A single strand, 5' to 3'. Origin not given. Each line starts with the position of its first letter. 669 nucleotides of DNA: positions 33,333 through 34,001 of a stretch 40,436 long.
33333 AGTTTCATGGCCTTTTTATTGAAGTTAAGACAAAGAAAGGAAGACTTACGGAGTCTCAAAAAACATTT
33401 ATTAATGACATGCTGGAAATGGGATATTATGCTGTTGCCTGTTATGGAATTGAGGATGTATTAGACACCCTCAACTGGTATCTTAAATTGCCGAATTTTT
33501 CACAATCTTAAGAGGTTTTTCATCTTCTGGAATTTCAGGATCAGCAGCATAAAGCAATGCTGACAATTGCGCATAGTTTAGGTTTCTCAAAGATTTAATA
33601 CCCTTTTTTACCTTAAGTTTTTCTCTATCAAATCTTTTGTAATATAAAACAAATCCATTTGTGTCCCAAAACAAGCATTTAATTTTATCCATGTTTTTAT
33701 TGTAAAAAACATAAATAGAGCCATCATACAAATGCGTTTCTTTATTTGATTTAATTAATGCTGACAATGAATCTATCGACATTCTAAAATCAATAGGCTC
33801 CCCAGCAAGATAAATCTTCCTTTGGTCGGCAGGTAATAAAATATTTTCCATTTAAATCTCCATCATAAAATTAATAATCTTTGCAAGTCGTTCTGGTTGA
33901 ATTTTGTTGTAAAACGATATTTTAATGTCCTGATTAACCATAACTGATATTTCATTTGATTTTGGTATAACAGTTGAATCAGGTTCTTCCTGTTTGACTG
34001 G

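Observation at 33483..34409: Orphan IS66 Orf1/Orf2-like accessory pair, without transposase, embedded in the Exo-annealase-SSB recombination operon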

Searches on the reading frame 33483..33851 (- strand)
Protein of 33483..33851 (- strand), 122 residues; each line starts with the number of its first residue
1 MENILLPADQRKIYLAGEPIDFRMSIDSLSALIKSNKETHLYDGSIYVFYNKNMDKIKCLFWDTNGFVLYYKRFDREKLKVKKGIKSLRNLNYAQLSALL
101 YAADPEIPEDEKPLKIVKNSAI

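Call 3: search_protein_families(library=pfam, proteins=[window:33483-33851:-], max_evalue=0.1)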
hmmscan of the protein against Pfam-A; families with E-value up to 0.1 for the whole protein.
window:33483-33851:- (122 aa): 3 families
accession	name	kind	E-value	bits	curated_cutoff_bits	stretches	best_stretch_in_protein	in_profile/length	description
PF05717.18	TnpB_IS66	-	1.2e-26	93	26.6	1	12-105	2-96/101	IS66 Orf2 like protein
PF24880.1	DUF7738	-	0.0055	17.6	24.6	1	10-72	6-55/103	Domain of unknown function (DUF7738)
PF09359.15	VTC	-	0.05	13.6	23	0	34-80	30-64/235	VTC domain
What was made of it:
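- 33483..33851 (-): Orf2, 122 aa: TnpB_IS66-like core protein and the earliest-branching member of the phage clade. PF05717 E 1.2e-26 (call 3).
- Checked: Orf2, 33483-33851 (-), 122 aa. PF05717 TnpB_IS66 E 1.2e-26, 93 bits against a cutoff of 26.6, residues 12-105 on profile 2-96/101 (call 3).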

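Call 4: search_protein_families(library=ncbifam, proteins=[window:33483-33851:-], max_evalue=1)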
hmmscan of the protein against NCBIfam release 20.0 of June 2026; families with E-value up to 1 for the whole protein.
window:33483-33851:- (122 aa): 1 family
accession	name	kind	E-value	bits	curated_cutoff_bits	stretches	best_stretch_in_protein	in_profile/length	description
NF033819.0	IS66_TnpB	equivalog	9.8e-25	86.3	50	1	13-100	1-88/90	IS66 family insertion sequence element accessory protein TnpB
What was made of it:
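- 33483..33851 (-): NF033819 86 bits (call 4).
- On IS66-family insertion sequence (complete or decayed element): 93 bits against a cutoff of 26.6, and 86 bits against a cutoff of 50 (calls 3, 4).
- Checked: NF033819 IS66_TnpB 86 bits against a cutoff of 50 (call 4).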

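Call 5: search_protein_families(library=phrogs, proteins=[window:33483-33851:-], max_evalue=0.01)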
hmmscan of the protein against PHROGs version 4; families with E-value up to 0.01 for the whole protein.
window:33483-33851:- (122 aa): 1 family
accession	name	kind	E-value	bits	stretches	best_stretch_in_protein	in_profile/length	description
phrog_623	-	integration and excision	1.1e-21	78.9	1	8-108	131-231/259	transposase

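Call 7: search_protein_families(library=padloc, proteins=[window:33483-33851:-], max_evalue=0.1)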
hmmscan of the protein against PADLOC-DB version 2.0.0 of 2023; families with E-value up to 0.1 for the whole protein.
window:33483-33851:- (122 aa): 2 families
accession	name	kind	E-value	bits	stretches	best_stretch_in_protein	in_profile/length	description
PDLC00229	KwaB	-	0.0013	16.3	1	50-94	83-127/282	DUF4868 domain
PDLC01722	typeIV_Cas8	-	0.036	12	1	78-116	134-171/178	Csf1_1_IVA1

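Call 10: search_dna_similar(query=window:33483-33851:-, collection=phages, mode=protein, max_rows=40, max_evalue=0.001)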
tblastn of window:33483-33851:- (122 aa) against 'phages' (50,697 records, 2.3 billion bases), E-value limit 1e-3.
Records with a match: 11; places in all: 12; records where one place covers at least 80% of the query: 3.
Best place of each record, by identity: <60% 11.
By first word of the organism name: Bacteriophage 7; Leptospira 2; Pseudomonas 1; Streptococcus 1.
By host as written in the record: - 7; Pseudomonas aeruginosa F002 1; Streptococcus agalactiae 20280_6_181 1; Homo sapiens 1; Didelphis marsupialis 1.
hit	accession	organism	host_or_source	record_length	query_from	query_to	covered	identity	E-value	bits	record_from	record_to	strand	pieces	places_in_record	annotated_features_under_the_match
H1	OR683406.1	Pseudomonas phage Marin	Pseudomonas aeruginosa F002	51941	4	117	93%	29.8%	6e-12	66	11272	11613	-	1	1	transposon-associated endonuclease | transposase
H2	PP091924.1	Streptococcus phage phiStag1_20280_6_181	Streptococcus agalactiae 20280_6_181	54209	8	100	76%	34.4%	1e-10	62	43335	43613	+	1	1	tnpB: accessory protein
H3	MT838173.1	Bacteriophage sp.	human fecal samples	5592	12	109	80%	30.8%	2e-6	50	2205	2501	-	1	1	record has no annotation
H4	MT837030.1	Bacteriophage sp.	human fecal samples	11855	12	109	80%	29.6%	5e-8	55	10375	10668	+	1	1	record has no annotation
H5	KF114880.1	Leptospira phage vB_LinZ_10-LE1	Homo sapiens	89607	12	104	76%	30.1%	1e-10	62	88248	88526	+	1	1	IS66 family element, Orf2 protein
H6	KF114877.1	Leptospira phage vB_LnoZ_CZ214-LE1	Didelphis marsupialis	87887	11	104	77%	29.8%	1e-9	59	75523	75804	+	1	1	IS66 family element, Orf2 protein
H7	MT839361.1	Bacteriophage sp.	human fecal samples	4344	14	100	71%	31.9%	3e-5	47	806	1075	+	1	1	record has no annotation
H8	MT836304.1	Bacteriophage sp.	human fecal samples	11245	9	83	61%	33.3%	9e-8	54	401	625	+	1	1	record has no annotation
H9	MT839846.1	Bacteriophage sp.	human fecal samples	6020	2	76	61%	33.3%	9e-5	45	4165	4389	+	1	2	record has no annotation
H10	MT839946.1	Bacteriophage sp.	human fecal samples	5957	11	73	52%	37.5%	8e-6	49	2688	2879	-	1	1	record has no annotation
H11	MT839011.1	Bacteriophage sp.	human fecal samples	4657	9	81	60%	28.8%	9e-7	51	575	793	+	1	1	record has no annotation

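Call 12: find_related_loci(query=window:33483-33851:-, collection=viral_contigs, flank=8000)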
Query window:33483-33851:- (122 aa) in viral_contigs; peptide patterns used: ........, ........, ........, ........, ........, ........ (x = any residue, [..] = any of these).
14 stretches matched a pattern, but none encodes a relative of the query by tblastn (E <= 1e-3).

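Call 16: find_homologous_proteins(query=window:33483-33851:-, max_evalue=0.00001)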
Query window:33483-33851:- (122 aa): 240 proteins with E <= 0.00001 among 247 candidates; the best 120 are listed.
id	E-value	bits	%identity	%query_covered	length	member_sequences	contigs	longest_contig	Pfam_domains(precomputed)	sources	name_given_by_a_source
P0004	2.7e-73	262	98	99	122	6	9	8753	PF05717.19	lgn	-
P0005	7.6e-34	134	56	87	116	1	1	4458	PF05717.19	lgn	-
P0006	1.1e-33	134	53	97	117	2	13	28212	PF05717.19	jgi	jgi:transposase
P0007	1.6e-33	133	57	87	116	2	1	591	PF05717.19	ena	-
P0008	2.0e-33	133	55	90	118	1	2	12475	PF05717.19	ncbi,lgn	-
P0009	2.1e-33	133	54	95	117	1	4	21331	PF05717.19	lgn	-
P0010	2.4e-33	133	56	84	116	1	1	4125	PF05717.19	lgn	-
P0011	2.4e-33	133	55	89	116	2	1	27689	PF05717.19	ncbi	-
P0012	2.9e-33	133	55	93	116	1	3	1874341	PF05717.19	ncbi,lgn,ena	-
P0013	3.4e-33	132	54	92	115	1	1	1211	PF05717.19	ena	-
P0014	3.8e-33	132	54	89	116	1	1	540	PF05717.19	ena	-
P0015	4.1e-33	132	55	90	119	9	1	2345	PF05717.19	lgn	-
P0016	4.2e-33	132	54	91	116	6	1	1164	PF05717.19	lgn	-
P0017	5.3e-33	132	55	91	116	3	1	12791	PF05717.19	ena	-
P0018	5.9e-33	132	56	91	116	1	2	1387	PF05717.19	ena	-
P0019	7.4e-33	131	57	84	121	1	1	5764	PF05717.19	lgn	-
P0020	7.6e-33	131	56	87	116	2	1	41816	PF05717.19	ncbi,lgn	-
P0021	7.9e-33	131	57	90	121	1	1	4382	PF05717.19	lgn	-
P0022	8.6e-33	131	52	97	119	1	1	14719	PF05717.19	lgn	-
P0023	9.2e-33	131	56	95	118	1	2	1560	PF05717.19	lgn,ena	-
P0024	1.1e-32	131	54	84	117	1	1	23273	PF05717.19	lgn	-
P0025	1.1e-32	131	54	93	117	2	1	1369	PF05717.19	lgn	-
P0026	1.2e-32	131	52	93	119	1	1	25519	PF05717.19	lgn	-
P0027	1.3e-32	131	54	94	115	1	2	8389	PF05717.19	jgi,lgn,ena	jgi:transposase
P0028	1.4e-32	130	52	93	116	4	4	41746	PF05717.19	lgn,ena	-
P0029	1.5e-32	130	56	84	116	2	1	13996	PF05717.19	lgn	-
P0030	1.5e-32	130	52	97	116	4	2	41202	PF05717.19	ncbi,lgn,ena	-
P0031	1.7e-32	130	52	91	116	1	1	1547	PF05717.19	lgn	-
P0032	1.7e-32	130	54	91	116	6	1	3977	PF05717.19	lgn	-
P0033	1.8e-32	130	54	91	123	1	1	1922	PF05717.19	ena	-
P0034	1.9e-32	130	55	93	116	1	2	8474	PF05717.19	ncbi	-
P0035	1.9e-32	130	55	91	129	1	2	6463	PF05717.19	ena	-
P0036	2.0e-32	130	56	87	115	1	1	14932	PF05717.19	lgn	-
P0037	2.1e-32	130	57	84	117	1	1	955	PF05717.19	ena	-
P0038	2.6e-32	129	52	91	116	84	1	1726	PF05717.19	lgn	-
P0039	2.8e-32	129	56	86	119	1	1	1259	PF05717.19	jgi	jgi:transposase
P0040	3.0e-32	129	53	91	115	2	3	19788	PF05717.19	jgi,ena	-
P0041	3.1e-32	129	52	91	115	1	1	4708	PF05717.19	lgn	-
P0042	3.2e-32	129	57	84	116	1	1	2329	PF05717.19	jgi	jgi:transposase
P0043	3.6e-32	129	55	84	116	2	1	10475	PF05717.19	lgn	-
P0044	3.6e-32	129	55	89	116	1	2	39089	PF05717.19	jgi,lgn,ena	-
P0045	4.7e-32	129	57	84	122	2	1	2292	PF05717.19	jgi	-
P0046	4.9e-32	129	54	87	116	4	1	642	PF05717.19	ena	-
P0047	5.4e-32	128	55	84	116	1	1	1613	PF05717.19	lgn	-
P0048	5.5e-32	128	60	84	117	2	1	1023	PF05717.19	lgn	-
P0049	5.8e-32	128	57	84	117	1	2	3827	PF05717.19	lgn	-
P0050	6.5e-32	128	56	84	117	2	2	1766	PF05717.19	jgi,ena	-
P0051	7.5e-32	128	54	91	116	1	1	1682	PF05717.19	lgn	-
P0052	8.0e-32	128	53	97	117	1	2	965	PF05717.19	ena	-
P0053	8.3e-32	128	53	87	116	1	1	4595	PF05717.19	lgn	-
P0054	8.7e-32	128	52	92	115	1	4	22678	PF05717.19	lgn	-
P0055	9.4e-32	128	54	91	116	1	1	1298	PF05717.19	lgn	-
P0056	9.5e-32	128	55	84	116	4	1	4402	PF05717.19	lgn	-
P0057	9.5e-32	128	54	87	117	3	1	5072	PF05717.19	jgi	jgi:transposase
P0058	9.6e-32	128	50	94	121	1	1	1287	PF05717.19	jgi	jgi:transposase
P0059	1.1e-31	127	52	89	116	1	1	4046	PF05717.19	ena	-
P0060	1.2e-31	127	57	84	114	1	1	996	PF05717.19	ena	-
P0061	1.2e-31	127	55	91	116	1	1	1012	PF05717.19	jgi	jgi:transposase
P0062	1.3e-31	127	55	84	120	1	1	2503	PF05717.19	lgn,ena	-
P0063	1.3e-31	127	53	93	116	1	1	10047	PF05717.19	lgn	-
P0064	1.3e-31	127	55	84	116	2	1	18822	PF05717.19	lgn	-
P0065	1.4e-31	127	52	91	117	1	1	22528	PF05717.19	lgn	-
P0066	1.6e-31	127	53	93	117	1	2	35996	PF05717.19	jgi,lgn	-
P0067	1.6e-31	127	55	87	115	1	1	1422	PF05717.19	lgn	-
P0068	1.8e-31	127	50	87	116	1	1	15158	PF05717.19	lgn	-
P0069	1.8e-31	127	54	84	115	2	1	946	PF05717.19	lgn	-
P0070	1.9e-31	127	52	91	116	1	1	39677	PF05717.19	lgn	-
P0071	1.9e-31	127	55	84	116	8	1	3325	PF05717.19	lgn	-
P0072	1.9e-31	127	51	87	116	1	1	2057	PF05717.19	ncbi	-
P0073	2.3e-31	126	51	91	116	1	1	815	PF05717.19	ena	-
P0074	2.4e-31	126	54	84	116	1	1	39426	PF05717.19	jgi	-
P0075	2.5e-31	126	57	84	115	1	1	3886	PF05717.19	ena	-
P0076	2.6e-31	126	53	91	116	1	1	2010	PF05717.19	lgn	-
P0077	2.6e-31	126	57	84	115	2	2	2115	PF05717.19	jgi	jgi:transposase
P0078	2.6e-31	126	51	91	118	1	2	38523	PF05717.19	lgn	-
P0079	2.8e-31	126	54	84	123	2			PF05717.19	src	-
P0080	2.8e-31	126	58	80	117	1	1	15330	PF05717.19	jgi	jgi:transposase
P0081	2.9e-31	126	55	84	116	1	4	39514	PF05717.19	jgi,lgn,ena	jgi:transposase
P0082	3.1e-31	126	53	84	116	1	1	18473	PF05717.19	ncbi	-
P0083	3.1e-31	126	50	94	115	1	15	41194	PF05717.19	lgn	-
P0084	3.1e-31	126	55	93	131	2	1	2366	PF05717.19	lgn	-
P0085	3.4e-31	126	53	90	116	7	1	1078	PF05717.19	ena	-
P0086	3.8e-31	126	51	91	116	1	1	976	PF05717.19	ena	-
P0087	4.5e-31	126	55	84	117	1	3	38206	PF05717.19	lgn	-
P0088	4.8e-31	125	53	90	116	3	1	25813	PF05717.19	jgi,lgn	jgi:transposase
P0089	5.0e-31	125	53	85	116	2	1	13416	PF05717.19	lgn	-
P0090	5.6e-31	125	55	84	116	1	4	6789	PF05717.19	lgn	-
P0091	5.6e-31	125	52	95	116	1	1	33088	PF05717.19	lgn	-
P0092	5.7e-31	125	50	95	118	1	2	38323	PF05717.19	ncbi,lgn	-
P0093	5.8e-31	125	53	84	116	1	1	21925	PF05717.19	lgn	-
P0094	6.1e-31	125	57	87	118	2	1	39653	PF05717.19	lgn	-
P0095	6.1e-31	125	54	87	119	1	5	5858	PF05717.19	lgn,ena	-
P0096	6.3e-31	125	49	91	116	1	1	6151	PF05717.19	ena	-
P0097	6.5e-31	125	52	87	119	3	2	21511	PF05717.19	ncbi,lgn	-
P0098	6.6e-31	125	58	80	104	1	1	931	PF05717.19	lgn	-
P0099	6.9e-31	125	50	91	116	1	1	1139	PF05717.19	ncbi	-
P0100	7.0e-31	125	49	93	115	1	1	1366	PF05717.19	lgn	-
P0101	7.5e-31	125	50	93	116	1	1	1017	PF05717.19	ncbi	-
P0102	7.6e-31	125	53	89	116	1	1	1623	PF05717.19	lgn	-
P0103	7.7e-31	125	54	84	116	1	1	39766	PF05717.19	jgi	jgi:transposase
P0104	7.7e-31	125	51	84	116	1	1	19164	PF05717.19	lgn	-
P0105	7.9e-31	125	54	84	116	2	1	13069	PF05717.19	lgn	-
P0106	8.0e-31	125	48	95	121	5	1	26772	PF05717.19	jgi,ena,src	-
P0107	9.2e-31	125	56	87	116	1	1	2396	PF05717.19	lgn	-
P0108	9.6e-31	124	54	84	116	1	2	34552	PF05717.19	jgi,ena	jgi:transposase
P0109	9.8e-31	124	50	91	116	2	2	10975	PF05717.19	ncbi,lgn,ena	-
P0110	1.0e-30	124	50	96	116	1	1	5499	PF05717.19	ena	-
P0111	1.1e-30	124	54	84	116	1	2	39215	PF05717.19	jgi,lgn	-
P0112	1.1e-30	124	49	96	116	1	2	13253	PF05717.19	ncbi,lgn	-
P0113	1.1e-30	124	54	84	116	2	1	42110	PF05717.19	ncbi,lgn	-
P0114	1.1e-30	124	52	85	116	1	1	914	PF05717.19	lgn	-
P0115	1.1e-30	124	51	84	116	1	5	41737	PF05717.19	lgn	-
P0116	1.1e-30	124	50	96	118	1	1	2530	PF05717.19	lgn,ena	-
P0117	1.2e-30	124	52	89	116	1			PF05717.19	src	-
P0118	1.3e-30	124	52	91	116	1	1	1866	PF05717.19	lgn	-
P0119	1.4e-30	124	51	92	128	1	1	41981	PF05717.19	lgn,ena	-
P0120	1.6e-30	124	50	91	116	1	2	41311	PF05717.19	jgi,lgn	jgi:transposase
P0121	1.6e-30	124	58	80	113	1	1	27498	PF05717.19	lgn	-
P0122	1.7e-30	124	50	98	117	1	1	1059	PF05717.19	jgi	jgi:transposase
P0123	1.9e-30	123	54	84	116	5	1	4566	PF05717.19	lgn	-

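Call 18: find_encoding_contigs(protein=P0012, flank=5000, max_places=3)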
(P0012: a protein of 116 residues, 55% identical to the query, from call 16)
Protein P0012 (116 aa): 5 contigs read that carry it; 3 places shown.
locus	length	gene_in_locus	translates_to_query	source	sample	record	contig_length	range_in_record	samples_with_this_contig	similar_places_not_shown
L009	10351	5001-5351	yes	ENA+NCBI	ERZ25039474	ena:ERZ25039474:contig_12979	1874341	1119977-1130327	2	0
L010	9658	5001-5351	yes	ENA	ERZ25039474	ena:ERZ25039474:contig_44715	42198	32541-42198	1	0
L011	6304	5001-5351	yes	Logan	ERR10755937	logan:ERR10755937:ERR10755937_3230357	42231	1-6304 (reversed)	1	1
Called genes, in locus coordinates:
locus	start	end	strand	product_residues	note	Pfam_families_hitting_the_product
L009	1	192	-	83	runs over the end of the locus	-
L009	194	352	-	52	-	-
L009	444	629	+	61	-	-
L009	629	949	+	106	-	-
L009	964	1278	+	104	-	-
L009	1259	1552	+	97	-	-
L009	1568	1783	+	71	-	-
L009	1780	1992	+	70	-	-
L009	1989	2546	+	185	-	-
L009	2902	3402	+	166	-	-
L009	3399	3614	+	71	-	-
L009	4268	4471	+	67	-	-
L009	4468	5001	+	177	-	-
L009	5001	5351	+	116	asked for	PF05717:TnpB_IS66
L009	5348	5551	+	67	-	-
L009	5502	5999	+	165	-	PF09414:RNA_ligase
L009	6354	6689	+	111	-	-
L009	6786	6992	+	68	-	-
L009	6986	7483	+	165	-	-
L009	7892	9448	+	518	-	-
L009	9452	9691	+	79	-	-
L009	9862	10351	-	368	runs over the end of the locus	PF13439:Glyco_transf_4 (weak)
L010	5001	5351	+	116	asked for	PF05717:TnpB_IS66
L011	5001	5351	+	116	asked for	PF05717:TnpB_IS66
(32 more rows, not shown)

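Call 19: find_encoding_contigs(protein=P0006, flank=5000, max_places=4)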
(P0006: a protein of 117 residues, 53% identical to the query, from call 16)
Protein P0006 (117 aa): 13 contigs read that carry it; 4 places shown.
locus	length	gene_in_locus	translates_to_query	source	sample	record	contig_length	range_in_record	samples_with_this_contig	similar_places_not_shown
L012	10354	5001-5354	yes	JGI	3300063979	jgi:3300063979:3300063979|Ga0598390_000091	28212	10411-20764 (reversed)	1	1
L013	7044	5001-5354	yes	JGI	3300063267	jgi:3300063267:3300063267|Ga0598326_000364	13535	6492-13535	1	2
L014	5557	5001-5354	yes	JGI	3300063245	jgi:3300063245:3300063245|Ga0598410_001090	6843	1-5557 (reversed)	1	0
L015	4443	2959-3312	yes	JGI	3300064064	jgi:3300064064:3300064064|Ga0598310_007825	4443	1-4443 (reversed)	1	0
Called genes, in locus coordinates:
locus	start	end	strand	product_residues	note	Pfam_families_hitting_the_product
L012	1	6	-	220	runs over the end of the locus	-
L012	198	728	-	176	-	-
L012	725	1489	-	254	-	PF13479:AAA_24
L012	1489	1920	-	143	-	-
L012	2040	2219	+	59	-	PF14549:P22_Cro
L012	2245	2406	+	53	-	-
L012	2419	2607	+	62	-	-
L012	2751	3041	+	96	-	-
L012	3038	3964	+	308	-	-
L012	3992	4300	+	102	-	-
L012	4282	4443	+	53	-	-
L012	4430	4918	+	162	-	-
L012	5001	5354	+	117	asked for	PF05717:TnpB_IS66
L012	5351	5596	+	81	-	-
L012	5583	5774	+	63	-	PF04448:DUF551 (weak)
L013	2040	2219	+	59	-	PF14549:P22_Cro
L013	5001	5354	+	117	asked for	PF05717:TnpB_IS66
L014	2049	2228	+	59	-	PF14549:P22_Cro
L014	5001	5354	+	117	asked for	PF05717:TnpB_IS66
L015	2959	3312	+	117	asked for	PF05717:TnpB_IS66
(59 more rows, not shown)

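Call 24: find_related_loci(query=A2, collection=viral_contigs, flank=6000)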
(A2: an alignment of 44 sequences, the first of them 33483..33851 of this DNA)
Query A2 (122 aa) in viral_contigs; peptide patterns used: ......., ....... (x = any residue, [..] = any of these).
187 stretches matched a pattern; 34 encode a relative of the query (tblastn E <= 1e-3); 34 distinct loci.
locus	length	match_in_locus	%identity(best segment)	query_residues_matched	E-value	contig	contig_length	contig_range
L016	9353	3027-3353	55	4-113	1e-38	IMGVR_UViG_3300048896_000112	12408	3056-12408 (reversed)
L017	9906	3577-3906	52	4-114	2e-38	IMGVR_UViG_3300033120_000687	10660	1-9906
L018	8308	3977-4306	53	4-114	1e-37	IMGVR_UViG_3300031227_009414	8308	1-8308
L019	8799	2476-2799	55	4-112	1e-37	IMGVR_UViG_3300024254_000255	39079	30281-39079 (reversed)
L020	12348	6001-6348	48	4-119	2e-37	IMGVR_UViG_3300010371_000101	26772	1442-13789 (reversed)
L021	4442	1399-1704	56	4-105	4e-37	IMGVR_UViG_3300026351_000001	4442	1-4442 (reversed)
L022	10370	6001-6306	54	4-105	8e-37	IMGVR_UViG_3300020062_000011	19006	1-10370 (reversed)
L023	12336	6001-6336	53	4-116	6e-37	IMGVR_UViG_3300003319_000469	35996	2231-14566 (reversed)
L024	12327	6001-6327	53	4-113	2e-36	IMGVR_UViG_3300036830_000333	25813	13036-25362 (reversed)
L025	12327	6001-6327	54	4-113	2e-36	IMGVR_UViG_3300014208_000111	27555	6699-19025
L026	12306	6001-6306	54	4-105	1e-36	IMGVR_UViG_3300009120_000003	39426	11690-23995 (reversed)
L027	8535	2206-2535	50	4-114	2e-36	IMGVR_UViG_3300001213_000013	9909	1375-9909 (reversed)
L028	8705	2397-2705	55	4-106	1e-36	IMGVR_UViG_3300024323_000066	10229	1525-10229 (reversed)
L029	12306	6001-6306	55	4-105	6e-36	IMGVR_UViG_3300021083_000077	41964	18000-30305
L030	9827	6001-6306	54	4-105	5e-36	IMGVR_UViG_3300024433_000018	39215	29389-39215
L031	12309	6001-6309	54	4-106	3e-36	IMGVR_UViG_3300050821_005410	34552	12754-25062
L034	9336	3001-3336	50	4-116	2e-35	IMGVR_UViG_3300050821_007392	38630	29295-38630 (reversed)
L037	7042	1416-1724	52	4-106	5e-35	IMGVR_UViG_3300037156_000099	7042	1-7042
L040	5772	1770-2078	51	4-106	1e-34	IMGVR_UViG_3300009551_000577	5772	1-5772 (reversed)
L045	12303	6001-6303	54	6-106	4e-33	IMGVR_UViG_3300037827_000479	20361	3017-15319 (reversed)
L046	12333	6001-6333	50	4-114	1e-32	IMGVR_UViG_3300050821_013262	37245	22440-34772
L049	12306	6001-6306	50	4-105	1e-34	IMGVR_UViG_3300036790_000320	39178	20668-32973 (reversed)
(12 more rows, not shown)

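Call 26: get_annotated_region(hit=H1, flank=4000)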
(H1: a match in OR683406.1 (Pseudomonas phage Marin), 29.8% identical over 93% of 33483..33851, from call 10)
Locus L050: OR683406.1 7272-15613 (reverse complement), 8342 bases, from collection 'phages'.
description: Pseudomonas phage Marin, complete genome.
organism: Pseudomonas phage Marin (NCBI taxid 3097005)
taxonomy: Viruses; Duplodnaviria; Heunggongvirae; Uroviricota; Caudoviricetes
host: Pseudomonas aeruginosa F002; source: -; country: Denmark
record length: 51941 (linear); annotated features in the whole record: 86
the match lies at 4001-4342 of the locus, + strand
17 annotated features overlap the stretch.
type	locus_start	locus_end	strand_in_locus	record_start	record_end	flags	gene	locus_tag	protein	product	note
CDS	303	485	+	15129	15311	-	-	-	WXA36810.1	hypothetical protein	-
CDS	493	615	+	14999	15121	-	-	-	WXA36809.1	hypothetical protein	-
CDS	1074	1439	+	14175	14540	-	-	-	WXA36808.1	hypothetical protein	label: hypothetical protein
CDS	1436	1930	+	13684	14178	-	-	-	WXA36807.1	hypothetical protein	label: hypothetical protein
CDS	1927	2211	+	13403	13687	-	-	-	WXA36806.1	hypothetical protein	label: hypothetical protein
CDS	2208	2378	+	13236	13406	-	-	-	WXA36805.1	hypothetical protein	-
CDS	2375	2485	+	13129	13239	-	-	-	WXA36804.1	hypothetical protein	-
CDS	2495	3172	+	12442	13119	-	-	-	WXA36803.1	C-5 cytosine methyltransferase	label: C-5 cytosine methyltransferase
CDS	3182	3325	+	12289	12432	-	-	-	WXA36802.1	hypothetical protein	label: hypothetical protein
CDS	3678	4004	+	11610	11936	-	-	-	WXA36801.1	transposase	label: transposase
CDS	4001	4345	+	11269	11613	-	-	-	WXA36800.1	transposon-associated endonuclease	label: transposon-associated TnpB endonuclease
CDS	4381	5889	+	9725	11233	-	-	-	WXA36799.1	IS66 family transposase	label: IS66 family transposase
CDS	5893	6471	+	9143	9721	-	-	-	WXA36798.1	hypothetical protein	label: hypothetical protein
CDS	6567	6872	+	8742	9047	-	-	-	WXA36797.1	hypothetical protein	-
CDS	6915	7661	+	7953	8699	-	-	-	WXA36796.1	hypothetical protein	label: hypothetical protein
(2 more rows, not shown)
